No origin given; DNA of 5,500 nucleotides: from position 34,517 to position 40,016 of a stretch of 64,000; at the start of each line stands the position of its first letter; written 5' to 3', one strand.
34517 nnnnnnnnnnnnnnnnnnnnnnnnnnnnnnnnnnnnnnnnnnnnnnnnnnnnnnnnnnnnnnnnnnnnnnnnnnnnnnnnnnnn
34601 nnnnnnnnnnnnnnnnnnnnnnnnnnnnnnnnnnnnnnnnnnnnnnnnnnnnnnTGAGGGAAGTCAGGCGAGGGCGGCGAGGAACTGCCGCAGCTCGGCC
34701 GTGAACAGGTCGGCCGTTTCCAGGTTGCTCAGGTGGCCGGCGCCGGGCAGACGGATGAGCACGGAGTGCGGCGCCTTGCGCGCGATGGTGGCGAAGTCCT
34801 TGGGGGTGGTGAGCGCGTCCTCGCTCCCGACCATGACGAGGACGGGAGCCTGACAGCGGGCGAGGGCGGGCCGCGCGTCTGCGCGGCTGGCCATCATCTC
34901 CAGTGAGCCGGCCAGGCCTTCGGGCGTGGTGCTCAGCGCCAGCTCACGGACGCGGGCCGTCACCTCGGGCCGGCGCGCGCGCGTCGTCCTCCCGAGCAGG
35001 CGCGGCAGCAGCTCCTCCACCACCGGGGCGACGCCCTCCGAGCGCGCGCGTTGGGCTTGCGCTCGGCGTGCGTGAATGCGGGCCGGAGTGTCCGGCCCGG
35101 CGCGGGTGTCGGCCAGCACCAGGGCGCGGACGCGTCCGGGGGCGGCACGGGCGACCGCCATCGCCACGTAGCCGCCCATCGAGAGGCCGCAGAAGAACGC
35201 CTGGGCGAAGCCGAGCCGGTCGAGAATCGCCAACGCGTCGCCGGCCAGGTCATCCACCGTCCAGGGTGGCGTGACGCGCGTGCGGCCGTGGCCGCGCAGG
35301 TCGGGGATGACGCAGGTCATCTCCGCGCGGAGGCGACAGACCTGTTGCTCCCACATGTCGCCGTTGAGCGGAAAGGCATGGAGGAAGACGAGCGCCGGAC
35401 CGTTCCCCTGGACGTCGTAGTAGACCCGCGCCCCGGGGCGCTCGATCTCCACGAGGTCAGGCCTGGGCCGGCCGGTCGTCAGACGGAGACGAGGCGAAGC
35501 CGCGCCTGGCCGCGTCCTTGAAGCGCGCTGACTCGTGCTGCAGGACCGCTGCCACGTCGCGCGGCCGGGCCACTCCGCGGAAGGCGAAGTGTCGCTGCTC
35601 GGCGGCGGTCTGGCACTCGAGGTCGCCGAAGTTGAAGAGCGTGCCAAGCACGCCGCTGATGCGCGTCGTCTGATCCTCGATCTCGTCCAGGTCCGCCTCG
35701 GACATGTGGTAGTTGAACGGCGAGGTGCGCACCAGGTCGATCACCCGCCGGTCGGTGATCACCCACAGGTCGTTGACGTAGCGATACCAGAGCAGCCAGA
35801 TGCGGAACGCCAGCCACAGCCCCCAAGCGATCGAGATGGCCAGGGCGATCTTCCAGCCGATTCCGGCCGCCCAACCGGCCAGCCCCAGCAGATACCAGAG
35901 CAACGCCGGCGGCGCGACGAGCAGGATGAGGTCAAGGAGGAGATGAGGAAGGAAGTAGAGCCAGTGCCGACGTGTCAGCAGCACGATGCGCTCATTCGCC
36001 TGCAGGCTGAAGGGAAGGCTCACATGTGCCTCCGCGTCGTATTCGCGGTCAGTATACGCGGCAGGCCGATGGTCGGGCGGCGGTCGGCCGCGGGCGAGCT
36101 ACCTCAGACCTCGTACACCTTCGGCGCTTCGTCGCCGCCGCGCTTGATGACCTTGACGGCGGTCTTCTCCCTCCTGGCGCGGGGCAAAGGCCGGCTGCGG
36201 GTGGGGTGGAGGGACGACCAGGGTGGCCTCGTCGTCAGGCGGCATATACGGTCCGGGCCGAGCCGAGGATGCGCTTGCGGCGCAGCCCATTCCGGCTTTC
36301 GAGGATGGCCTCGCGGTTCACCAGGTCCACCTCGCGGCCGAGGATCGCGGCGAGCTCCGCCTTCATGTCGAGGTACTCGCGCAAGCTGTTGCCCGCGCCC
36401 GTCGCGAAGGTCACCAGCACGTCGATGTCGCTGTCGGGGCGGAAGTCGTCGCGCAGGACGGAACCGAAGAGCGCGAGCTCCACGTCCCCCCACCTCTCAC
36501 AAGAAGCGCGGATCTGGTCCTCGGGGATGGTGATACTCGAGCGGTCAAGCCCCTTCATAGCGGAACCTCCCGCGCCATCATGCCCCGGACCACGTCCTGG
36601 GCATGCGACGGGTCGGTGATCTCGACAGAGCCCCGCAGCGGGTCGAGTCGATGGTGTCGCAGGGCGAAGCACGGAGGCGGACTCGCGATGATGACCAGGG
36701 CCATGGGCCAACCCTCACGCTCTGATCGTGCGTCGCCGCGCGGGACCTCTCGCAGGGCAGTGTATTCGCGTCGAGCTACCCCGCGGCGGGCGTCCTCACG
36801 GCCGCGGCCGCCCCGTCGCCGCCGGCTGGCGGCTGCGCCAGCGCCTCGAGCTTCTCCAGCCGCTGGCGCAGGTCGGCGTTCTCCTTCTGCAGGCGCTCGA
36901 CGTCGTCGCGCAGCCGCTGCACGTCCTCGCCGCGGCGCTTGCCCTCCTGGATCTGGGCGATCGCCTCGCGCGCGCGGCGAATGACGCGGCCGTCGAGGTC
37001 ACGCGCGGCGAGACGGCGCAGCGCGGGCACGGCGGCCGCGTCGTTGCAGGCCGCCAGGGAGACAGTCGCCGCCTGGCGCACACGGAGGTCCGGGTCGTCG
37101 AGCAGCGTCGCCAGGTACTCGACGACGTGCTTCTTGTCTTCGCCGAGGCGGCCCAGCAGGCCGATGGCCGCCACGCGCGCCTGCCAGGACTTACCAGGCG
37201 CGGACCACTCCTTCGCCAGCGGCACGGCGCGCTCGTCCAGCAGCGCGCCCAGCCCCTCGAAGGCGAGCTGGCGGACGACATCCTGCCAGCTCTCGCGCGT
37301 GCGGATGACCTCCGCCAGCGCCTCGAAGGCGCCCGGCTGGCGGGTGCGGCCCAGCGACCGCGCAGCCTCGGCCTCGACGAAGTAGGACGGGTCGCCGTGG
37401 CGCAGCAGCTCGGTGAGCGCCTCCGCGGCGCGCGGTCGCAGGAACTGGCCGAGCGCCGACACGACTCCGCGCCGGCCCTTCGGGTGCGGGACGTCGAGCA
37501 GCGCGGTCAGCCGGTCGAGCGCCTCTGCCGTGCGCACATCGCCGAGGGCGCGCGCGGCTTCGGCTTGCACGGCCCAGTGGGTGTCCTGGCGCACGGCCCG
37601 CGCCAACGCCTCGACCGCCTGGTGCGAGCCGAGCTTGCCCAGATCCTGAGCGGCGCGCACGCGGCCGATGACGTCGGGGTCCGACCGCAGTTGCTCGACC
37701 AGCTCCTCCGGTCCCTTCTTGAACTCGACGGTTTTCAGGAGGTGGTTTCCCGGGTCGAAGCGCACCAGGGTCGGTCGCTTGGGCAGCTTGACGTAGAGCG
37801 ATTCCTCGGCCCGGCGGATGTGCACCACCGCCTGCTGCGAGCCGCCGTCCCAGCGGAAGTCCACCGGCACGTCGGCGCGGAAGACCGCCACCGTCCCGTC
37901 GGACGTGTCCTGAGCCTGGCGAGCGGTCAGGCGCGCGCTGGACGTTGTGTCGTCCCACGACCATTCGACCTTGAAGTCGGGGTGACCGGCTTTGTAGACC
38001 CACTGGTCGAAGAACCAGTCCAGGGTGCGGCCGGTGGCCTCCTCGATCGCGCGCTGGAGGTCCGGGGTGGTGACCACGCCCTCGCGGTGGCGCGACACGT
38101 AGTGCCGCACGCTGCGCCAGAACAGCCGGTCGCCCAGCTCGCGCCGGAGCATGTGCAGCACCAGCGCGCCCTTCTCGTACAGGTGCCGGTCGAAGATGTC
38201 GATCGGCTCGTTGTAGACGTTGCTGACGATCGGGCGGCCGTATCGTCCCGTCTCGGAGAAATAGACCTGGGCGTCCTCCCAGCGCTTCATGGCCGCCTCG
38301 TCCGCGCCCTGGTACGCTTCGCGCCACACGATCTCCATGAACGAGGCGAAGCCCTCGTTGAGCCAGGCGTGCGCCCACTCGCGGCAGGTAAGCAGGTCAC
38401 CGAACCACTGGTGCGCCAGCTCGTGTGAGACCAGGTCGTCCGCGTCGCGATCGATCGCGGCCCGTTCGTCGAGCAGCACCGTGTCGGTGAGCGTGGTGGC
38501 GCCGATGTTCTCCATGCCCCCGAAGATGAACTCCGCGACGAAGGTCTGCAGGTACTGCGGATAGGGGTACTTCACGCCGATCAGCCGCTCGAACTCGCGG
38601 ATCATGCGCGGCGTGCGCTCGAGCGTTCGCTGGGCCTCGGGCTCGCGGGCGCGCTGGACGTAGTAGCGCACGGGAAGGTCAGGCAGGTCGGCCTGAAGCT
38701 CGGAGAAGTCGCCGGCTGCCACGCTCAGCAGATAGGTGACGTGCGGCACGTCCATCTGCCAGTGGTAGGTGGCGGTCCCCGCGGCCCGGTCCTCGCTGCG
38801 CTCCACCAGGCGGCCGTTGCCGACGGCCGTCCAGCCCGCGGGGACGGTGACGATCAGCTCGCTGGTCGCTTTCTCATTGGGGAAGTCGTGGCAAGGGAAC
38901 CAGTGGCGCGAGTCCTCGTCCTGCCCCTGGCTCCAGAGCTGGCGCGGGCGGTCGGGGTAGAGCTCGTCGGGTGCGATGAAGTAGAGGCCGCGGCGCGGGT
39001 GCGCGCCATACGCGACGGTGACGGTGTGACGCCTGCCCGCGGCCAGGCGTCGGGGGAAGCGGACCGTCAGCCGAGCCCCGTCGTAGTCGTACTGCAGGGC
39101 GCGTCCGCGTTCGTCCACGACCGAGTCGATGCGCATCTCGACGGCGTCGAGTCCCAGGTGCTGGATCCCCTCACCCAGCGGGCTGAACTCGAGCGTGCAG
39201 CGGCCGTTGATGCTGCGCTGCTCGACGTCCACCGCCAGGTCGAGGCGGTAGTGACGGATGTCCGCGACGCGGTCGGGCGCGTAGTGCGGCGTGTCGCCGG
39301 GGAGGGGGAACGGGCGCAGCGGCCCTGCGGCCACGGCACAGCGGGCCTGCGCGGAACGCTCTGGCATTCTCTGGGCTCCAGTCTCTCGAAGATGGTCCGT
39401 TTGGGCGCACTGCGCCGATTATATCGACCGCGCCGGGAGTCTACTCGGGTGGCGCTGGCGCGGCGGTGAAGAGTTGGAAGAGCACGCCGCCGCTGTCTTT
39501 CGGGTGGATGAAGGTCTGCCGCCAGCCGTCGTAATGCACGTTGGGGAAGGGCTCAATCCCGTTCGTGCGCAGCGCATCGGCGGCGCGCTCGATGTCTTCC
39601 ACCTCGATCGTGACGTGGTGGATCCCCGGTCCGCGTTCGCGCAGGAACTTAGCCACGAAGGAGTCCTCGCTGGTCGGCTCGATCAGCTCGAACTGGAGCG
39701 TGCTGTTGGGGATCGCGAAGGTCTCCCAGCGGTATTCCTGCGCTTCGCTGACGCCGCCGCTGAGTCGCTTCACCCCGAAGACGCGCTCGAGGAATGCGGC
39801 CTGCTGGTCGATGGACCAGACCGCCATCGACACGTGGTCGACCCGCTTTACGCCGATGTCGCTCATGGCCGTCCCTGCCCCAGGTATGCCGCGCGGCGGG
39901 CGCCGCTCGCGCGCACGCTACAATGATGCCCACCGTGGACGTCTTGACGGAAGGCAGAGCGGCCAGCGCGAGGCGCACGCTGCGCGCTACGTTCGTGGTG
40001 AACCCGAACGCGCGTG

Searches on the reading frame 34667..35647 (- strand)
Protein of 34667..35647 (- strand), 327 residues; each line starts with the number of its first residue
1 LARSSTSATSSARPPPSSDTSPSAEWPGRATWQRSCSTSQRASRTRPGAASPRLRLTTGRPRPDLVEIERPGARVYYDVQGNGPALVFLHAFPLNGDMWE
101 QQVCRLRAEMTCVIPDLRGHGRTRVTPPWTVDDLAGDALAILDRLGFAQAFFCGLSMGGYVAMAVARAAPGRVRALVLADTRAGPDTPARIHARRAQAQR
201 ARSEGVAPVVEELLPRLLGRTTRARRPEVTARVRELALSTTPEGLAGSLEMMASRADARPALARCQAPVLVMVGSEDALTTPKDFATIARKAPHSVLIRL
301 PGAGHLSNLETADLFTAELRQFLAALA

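Call 37: search_protein_families(library=pfam, proteins=[window:34667-35647:-], max_evalue=0.00001)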
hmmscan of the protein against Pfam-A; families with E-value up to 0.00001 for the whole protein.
window:34667-35647:- (327 aa): 4 families
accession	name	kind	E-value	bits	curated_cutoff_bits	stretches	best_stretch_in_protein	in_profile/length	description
PF00561.26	Abhydrolase_1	-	8.1e-26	91.6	25.8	1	84-310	1-243/245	alpha/beta hydrolase fold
PF12697.13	Abhydrolase_6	-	9.1e-24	85.7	26.3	1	86-315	1-214/217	Alpha/beta hydrolase family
PF12146.15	Hydrolase_4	-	7.5e-14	52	27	1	109-305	31-232/239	Serine aminopeptidase, S33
PF03096.20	Ndr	-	4.8e-09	35.8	23.3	1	130-278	81-231/283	Ndr family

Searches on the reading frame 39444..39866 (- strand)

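Call 38: search_protein_families(library=pfam, proteins=[window:39444-39866:-], max_evalue=0.00001)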
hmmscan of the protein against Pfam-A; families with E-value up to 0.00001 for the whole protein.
window:39444-39866:- (141 aa): 3 families
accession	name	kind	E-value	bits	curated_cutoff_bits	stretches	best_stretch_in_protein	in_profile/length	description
PF13669.12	Glyoxalase_4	-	3.4e-16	59.9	27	1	10-109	1-96/109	Glyoxalase/Bleomycin resistance protein/Dioxygenase superfamily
PF00903.31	Glyoxalase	-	2.9e-13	50.7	20.6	1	8-132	1-121/121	Glyoxalase/Bleomycin resistance protein/Dioxygenase superfamily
PF13468.12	Glyoxalase_3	-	6.1e-07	30.1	25.1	1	9-134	1-136/176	Glyoxalase-like domain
